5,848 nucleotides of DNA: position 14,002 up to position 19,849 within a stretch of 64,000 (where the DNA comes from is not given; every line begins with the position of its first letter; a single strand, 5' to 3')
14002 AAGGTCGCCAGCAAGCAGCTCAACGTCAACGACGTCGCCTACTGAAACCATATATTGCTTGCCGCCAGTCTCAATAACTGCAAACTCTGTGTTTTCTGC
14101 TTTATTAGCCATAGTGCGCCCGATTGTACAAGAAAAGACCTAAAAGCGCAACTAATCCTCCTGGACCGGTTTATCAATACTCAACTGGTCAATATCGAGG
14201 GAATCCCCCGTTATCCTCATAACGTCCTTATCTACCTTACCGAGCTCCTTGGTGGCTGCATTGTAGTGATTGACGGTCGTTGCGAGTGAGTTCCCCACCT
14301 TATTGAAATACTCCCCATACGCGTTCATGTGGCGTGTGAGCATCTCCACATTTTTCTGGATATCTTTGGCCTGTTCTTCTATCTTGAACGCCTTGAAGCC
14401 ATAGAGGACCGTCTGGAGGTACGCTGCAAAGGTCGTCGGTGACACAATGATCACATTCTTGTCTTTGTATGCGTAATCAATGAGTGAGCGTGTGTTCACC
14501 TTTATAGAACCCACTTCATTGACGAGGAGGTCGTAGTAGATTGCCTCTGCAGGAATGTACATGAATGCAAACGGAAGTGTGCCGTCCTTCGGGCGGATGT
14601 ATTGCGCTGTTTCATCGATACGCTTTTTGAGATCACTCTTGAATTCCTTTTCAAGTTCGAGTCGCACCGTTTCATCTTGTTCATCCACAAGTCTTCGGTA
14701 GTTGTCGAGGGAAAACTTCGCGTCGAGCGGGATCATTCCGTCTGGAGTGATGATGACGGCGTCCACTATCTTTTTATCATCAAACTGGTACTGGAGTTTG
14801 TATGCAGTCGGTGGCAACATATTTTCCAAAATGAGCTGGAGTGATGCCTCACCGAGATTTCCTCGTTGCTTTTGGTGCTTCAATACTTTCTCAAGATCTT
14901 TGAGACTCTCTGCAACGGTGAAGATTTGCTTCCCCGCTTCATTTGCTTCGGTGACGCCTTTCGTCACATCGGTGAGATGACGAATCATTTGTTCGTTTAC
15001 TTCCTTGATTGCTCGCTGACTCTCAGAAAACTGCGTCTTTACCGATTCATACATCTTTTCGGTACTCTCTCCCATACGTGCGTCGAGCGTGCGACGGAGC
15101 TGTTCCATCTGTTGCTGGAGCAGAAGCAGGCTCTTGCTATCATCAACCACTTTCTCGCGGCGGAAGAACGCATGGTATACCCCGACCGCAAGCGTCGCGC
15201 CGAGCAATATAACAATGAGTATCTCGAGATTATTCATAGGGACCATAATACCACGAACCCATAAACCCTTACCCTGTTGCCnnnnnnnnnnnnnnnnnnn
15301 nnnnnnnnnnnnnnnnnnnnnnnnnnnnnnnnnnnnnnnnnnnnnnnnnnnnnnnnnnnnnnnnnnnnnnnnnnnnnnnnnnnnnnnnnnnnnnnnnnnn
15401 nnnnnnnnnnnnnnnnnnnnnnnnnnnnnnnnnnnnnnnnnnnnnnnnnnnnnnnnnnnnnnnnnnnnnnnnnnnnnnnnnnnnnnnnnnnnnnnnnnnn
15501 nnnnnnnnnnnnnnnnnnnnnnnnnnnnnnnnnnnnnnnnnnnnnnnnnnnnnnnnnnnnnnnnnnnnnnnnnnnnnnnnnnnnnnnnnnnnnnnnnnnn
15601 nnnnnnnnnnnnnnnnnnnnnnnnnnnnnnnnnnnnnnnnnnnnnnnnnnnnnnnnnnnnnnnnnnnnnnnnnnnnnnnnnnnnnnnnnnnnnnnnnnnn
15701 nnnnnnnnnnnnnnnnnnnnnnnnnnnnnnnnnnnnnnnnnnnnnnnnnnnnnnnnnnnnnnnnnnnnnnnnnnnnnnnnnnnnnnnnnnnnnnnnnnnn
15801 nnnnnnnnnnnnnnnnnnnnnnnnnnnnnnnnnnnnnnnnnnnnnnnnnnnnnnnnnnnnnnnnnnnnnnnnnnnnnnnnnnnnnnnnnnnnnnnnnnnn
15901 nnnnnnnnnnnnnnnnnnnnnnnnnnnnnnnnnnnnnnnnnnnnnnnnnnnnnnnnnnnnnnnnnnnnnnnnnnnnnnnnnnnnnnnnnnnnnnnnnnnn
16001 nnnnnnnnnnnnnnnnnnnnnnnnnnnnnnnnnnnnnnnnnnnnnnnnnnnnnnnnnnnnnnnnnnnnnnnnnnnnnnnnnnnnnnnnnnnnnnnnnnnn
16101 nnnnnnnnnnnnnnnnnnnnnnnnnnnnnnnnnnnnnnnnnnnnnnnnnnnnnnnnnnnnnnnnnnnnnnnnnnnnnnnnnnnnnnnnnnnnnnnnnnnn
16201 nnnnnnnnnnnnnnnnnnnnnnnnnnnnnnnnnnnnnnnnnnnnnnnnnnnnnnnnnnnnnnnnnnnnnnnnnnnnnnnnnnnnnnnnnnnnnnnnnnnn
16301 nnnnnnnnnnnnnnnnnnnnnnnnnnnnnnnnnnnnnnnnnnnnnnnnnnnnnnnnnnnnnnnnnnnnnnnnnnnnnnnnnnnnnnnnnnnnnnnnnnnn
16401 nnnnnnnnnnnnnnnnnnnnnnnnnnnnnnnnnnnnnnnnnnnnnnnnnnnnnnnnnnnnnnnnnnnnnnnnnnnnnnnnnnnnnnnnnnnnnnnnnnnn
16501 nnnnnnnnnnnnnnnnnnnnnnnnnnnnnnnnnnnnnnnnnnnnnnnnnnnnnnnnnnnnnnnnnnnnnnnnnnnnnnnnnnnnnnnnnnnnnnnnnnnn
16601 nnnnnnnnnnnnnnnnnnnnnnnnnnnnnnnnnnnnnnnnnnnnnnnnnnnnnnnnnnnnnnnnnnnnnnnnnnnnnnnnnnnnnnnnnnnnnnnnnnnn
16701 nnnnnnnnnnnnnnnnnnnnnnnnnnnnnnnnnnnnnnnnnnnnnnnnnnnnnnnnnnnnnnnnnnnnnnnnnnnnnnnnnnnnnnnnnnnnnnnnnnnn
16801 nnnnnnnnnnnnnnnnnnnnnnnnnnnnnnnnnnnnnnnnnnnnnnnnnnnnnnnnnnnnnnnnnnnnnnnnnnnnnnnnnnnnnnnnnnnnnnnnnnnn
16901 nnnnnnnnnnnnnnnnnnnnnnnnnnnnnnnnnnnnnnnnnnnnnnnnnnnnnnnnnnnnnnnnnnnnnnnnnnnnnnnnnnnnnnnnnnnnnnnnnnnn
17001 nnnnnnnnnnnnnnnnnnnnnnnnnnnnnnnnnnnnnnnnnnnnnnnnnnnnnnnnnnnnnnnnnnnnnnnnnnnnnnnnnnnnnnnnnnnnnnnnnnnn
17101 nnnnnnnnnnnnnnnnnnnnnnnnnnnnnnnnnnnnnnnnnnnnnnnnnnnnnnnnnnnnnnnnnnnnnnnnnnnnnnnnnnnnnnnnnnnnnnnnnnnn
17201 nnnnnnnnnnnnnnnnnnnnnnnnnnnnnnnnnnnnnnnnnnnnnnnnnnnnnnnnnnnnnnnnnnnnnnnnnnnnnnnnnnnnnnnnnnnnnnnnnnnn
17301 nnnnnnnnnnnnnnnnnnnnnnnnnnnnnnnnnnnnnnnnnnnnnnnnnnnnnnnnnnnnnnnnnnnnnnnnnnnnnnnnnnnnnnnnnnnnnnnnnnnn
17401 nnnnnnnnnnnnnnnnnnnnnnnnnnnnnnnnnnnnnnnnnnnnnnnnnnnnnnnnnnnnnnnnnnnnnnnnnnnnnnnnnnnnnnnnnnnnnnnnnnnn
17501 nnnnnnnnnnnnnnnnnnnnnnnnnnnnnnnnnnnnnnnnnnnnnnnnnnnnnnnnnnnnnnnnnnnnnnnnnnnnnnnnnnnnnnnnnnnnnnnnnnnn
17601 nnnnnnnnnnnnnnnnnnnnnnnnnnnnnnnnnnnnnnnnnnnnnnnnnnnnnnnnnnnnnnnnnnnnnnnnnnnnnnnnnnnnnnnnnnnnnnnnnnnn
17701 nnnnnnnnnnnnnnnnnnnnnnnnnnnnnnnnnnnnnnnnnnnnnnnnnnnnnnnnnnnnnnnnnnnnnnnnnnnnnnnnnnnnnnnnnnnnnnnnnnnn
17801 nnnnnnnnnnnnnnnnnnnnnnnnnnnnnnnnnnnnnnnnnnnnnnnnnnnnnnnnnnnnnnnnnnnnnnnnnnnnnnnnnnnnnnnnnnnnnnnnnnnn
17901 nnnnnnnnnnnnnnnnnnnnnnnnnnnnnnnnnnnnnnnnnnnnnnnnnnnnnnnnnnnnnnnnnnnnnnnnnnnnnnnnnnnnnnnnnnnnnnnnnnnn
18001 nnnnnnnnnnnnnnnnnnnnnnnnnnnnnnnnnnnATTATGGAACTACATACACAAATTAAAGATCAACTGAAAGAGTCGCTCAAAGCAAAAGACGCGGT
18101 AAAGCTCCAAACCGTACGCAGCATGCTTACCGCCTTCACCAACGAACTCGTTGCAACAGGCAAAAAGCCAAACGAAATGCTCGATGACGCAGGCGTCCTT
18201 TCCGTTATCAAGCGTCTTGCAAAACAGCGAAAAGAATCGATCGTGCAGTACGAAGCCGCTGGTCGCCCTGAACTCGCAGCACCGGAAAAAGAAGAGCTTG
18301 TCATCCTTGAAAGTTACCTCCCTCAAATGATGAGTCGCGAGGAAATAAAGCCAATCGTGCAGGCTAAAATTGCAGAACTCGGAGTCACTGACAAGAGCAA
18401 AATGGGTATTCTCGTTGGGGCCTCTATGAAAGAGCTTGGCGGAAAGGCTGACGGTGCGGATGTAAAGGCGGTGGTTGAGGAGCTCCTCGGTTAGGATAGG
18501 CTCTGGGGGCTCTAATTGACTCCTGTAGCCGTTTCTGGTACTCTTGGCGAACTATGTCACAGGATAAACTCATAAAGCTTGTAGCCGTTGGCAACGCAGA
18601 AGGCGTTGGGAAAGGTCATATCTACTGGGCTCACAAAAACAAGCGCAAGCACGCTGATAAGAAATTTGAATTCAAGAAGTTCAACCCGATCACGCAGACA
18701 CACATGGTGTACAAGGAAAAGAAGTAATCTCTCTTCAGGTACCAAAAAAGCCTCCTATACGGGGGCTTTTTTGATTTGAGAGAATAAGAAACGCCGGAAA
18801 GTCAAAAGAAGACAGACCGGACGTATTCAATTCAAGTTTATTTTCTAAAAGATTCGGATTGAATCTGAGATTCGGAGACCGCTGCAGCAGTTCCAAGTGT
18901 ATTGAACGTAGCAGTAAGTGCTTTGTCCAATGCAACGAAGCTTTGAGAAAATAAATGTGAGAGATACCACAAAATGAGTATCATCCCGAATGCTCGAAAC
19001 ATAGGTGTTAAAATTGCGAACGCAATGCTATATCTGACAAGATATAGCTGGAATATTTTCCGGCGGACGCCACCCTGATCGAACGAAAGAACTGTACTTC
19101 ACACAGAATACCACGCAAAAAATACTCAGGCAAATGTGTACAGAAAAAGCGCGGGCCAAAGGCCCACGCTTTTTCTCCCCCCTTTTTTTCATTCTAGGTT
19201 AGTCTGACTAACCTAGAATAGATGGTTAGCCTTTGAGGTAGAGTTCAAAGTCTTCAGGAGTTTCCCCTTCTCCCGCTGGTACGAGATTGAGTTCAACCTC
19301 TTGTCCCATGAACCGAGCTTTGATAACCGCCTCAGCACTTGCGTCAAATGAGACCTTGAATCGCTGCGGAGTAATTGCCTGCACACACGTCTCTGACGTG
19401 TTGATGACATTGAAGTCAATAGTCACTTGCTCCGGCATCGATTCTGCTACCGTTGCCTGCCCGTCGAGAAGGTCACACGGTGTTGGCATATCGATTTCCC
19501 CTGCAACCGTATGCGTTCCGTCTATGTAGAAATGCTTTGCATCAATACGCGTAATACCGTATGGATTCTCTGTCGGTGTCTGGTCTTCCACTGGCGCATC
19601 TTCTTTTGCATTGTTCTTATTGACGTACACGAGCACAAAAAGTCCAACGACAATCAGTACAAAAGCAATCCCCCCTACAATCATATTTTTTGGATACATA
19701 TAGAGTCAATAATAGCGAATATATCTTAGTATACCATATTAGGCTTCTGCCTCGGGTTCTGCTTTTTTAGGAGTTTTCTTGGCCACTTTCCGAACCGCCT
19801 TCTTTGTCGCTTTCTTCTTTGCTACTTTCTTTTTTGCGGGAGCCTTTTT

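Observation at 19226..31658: An ECF-sigma-linked TasA/SipW-type extracellular fibre locus of 11 co-oriented genes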

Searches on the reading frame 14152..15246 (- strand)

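Call 10: search_protein_families(library=pfam, proteins=[window:14152-15246:-], max_evalue=0.01)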
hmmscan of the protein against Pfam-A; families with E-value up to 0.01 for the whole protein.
window:14152-15246:- (364 aa): 4 families
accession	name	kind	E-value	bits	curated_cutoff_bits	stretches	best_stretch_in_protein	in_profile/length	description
PF02646.22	RmuC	-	1.7e-52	178.8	26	1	62-336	3-271/291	RmuC family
PF05873.17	Mt_ATP-synt_D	-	0.0017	18.7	27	0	175-229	76-129/154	ATP synthase D chain, mitochondrial (ATP5H)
PF09728.14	Taxilin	-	0.0049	16.5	30.3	0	30-141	55-159/302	Myosin-like coiled-coil protein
PF06320.18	GCN5L1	-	0.0092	16.7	23.9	0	293-348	45-100/114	GCN5-like protein 1 (GCN5L1)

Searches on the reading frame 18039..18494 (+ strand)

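Call 10: search_protein_families(library=pfam, proteins=[window:18039-18494:+], max_evalue=0.01)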
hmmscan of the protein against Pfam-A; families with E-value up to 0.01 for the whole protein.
window:18039-18494:+ (151 aa): 2 families
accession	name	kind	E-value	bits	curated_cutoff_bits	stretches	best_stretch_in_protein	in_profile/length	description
PF09424.15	YqeY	-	1.8e-41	142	27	1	5-150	2-143/143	Yqey-like protein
PF02637.23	GatB_Yqey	-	1.7e-05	25.2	27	1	25-150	16-148/148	GatB domain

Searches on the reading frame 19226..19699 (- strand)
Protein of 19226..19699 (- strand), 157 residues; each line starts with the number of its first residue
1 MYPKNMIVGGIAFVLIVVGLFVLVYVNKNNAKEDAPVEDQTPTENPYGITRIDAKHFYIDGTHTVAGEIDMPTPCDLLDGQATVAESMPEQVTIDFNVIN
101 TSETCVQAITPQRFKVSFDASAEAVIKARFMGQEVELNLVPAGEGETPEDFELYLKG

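Call 10: search_protein_families(library=pfam, proteins=[window:19226-19699:-], max_evalue=0.01)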
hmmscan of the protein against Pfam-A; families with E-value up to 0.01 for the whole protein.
window:19226-19699:- (157 aa): 0 families

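Call 62: search_protein_families(library=ncbifam, proteins=[window:19226-19699:-], max_evalue=10)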
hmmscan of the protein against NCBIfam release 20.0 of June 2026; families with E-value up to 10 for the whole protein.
window:19226-19699:- (157 aa): 0 families

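Call 77: search_protein_families(library=pfam, proteins=[window:19226-19699:-], max_evalue=10)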
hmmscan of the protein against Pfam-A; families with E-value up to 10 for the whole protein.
window:19226-19699:- (157 aa): 1 family
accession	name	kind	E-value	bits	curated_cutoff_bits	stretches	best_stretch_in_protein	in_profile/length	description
PF14575.11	EphA2_TM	-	0.13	13.4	28.9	1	7-60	5-54/74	Ephrin type-A receptor 2 transmembrane domain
